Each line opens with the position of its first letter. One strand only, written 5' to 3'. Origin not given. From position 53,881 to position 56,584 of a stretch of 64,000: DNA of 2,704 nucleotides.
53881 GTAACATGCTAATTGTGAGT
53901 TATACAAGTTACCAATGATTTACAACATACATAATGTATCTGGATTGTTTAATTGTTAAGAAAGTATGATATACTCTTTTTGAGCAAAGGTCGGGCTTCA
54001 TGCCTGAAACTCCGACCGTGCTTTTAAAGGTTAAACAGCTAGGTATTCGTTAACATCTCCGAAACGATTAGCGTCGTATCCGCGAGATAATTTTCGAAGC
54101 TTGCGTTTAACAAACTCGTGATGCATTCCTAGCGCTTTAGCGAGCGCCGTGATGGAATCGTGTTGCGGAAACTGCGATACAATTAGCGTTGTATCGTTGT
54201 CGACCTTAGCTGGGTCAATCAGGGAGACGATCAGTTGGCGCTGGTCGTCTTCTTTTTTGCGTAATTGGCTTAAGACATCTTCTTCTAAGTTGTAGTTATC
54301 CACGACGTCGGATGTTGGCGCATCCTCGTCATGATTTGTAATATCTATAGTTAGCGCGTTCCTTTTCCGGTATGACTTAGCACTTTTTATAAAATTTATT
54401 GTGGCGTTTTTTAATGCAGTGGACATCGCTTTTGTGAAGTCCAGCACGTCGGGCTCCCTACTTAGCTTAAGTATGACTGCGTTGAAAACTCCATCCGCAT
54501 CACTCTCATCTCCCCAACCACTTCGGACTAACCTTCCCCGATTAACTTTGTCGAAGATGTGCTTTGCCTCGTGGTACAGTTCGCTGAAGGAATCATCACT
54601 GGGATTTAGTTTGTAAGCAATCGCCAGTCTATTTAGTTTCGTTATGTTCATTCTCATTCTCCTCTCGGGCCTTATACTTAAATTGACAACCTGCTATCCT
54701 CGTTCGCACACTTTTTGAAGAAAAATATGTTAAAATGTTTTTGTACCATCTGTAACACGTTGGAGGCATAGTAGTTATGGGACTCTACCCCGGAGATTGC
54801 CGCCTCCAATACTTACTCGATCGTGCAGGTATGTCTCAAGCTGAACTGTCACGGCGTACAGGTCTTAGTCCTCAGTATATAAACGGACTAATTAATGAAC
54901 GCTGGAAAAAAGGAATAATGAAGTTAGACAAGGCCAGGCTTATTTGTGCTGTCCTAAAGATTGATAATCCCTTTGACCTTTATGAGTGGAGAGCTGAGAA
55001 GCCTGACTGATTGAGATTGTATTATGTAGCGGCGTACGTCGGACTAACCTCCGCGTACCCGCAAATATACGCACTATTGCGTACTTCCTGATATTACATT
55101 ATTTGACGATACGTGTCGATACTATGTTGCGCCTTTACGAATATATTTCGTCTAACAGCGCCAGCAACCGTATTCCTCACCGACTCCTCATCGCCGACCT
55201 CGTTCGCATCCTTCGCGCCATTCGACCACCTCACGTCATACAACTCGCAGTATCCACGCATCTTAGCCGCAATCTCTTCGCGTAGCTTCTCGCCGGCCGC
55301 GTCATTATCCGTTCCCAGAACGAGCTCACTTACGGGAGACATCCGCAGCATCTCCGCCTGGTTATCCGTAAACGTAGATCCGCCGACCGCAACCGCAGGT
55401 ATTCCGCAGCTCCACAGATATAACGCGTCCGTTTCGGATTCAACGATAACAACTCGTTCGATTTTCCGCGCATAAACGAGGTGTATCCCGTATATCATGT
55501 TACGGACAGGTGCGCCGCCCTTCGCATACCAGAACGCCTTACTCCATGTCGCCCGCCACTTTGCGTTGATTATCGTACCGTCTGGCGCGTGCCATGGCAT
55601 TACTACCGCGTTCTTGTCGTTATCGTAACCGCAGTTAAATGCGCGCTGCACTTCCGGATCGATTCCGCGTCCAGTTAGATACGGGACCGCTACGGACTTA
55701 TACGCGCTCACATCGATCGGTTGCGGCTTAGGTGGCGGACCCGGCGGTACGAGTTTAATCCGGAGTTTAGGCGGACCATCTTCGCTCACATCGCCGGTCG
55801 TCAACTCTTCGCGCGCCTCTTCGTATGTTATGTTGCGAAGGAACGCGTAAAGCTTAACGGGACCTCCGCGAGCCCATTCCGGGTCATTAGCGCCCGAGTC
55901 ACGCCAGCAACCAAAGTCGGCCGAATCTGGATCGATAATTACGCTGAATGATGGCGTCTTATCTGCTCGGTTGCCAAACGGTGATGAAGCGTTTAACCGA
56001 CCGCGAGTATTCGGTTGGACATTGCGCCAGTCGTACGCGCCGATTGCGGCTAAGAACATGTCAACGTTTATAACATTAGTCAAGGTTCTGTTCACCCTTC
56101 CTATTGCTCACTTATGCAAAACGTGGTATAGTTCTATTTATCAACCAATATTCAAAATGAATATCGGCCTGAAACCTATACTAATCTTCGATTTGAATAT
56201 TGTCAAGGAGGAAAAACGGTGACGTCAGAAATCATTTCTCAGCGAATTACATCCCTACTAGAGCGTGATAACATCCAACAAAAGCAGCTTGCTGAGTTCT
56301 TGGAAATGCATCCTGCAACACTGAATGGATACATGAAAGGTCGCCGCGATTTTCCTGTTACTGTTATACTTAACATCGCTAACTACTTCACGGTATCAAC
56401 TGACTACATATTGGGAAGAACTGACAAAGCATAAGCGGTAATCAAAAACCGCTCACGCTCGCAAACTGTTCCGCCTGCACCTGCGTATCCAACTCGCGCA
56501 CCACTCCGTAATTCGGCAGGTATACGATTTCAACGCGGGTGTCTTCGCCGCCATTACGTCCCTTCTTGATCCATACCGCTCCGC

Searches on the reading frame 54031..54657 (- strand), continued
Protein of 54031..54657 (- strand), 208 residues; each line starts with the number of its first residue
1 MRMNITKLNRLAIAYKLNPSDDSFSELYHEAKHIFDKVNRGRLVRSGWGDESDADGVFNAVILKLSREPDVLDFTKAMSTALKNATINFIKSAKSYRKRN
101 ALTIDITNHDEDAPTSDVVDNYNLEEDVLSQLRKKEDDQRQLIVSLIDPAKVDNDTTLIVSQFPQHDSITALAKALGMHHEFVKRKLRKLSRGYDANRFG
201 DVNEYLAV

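Call 65: find_encoding_contigs(protein=P0018, flank=10000, max_places=1)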
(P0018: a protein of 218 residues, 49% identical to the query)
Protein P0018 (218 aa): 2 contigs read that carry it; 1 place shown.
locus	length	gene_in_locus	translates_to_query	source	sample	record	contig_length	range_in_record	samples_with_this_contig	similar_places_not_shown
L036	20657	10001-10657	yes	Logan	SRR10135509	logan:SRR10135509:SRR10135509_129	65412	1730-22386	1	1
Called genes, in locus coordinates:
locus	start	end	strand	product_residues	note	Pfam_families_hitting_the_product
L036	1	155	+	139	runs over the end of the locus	PF13730:HTH_36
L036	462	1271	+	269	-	PF11300:DUF3102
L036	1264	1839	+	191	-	-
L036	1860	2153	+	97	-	-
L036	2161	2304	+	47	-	-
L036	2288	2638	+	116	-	-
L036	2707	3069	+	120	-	PF18066:Phage_ABA_S (weak)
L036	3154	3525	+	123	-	-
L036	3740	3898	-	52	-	-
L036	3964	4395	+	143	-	-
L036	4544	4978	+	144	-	-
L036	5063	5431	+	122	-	PF09643:YopX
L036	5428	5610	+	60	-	-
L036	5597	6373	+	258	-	-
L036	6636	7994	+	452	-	PF03796:DnaB_C, PF13481:AAA_25 (weak)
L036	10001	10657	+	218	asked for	-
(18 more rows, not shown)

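Call 74: search_protein_families(library=ncbifam, proteins=[window:54031-54657:-], max_evalue=0.01)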
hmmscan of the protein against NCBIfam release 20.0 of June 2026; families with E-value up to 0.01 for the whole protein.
window:54031-54657:- (208 aa): 0 families

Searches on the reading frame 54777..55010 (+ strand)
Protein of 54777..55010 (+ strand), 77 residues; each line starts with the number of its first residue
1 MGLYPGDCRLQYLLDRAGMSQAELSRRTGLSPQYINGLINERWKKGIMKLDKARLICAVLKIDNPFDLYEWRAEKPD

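Call 9: search_protein_families(library=pfam, proteins=[window:54777-55010:+], max_evalue=1)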
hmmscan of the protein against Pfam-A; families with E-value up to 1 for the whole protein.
window:54777-55010:+ (77 aa): 12 families
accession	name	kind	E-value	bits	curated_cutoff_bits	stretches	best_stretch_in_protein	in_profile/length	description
PF13443.12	HTH_26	-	7.8e-09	36.1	22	1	9-73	1-62/63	Cro/C1-type HTH DNA-binding domain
PF01381.28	HTH_3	-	2.4e-07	31.1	23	1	11-62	2-50/55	Helix-turn-helix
PF13412.12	HTH_24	-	3.4e-06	26.9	21.9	1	10-46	9-45/48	Winged helix-turn-helix DNA-binding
PF12802.13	MarR_2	-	0.00059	20.4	27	1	11-41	12-43/61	MarR family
PF13560.12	HTH_31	-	0.0027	18.4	27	1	15-42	11-38/64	Helix-turn-helix domain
PF09106.17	SelB-wing_2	-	0.0046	17.5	22.3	1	15-53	13-53/57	Elongation factor SelB, winged helix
PF12844.13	HTH_19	-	0.0071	16.7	30.2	1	10-45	4-37/64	Helix-turn-helix domain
PF13518.12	HTH_28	-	0.058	13.9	25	1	13-39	9-33/52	Helix-turn-helix domain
PF13693.12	HTH_35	-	0.074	13.5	25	1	14-46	11-43/75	Winged helix-turn-helix DNA-binding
PF13413.12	HTH_25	-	0.089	13.1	24.6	1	16-44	8-36/62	Helix-turn-helix domain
PF13404.12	HTH_AsnC-type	-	0.1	12.9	27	1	11-33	10-32/42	AsnC-type helix-turn-helix domain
PF13551.12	HTH_29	-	0.11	13.1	28.1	1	16-49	9-43/64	Winged helix-turn helix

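Call 74: search_protein_families(library=ncbifam, proteins=[window:54777-55010:+], max_evalue=0.01)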
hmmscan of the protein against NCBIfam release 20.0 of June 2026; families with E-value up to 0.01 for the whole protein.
window:54777-55010:+ (77 aa): 0 families

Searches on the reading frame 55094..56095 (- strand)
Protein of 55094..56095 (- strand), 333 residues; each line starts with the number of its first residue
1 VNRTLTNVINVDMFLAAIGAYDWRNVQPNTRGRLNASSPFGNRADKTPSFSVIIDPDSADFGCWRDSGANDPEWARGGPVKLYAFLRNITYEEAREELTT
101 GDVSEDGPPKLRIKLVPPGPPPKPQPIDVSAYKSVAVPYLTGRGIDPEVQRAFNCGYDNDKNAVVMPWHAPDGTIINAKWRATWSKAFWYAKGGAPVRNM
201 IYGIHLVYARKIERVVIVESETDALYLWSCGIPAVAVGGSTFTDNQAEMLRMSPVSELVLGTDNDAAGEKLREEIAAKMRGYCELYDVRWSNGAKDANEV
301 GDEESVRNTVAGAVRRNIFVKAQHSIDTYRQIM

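Call 9: search_protein_families(library=pfam, proteins=[window:55094-56095:-], max_evalue=1)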
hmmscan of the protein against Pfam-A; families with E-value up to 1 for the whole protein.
window:55094-56095:- (333 aa): 6 families
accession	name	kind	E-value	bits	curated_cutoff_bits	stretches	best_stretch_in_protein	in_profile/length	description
PF13155.12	Toprim_2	-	3.9e-13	50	22.1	1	216-300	1-87/88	Toprim-like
PF13662.12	Toprim_4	-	7.4e-08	33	25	1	214-279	2-74/85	Toprim domain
PF01751.28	Toprim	-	8.6e-07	29.5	23.1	1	215-286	2-89/96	Toprim domain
PF13154.11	DUF3991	-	0.0072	17.2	24.5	1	138-183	1-50/74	Protein of unknown function (DUF3991)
PF19898.4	DUF6371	-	0.021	15.1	27.7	1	168-227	54-113/150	Domain of unknown function (DUF6371)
PF08275.17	DNAG_N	-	0.052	14.1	26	1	134-163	12-41/128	DNA primase catalytic core, N-terminal domain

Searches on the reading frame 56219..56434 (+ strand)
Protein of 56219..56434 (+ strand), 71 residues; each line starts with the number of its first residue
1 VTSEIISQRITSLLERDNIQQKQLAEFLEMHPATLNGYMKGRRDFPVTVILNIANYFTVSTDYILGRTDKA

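Call 43: search_protein_families(library=pfam, proteins=[window:56219-56434:+], max_evalue=0.01)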
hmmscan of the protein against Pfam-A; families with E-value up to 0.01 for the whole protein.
window:56219-56434:+ (71 aa): 5 families
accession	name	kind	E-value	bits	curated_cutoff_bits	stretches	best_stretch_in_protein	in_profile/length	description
PF01381.28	HTH_3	-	7e-09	36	23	1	13-64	4-55/55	Helix-turn-helix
PF13560.12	HTH_31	-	6.4e-05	23.6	27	1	15-60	11-57/64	Helix-turn-helix domain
PF08667.16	BetR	-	6.5e-05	23.5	21.6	1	3-70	3-74/148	BetR domain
PF13443.12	HTH_26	-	0.00055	20.6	22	1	9-61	1-54/63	Cro/C1-type HTH DNA-binding domain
PF12844.13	HTH_19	-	0.0017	18.6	30.2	1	8-67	2-61/64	Helix-turn-helix domain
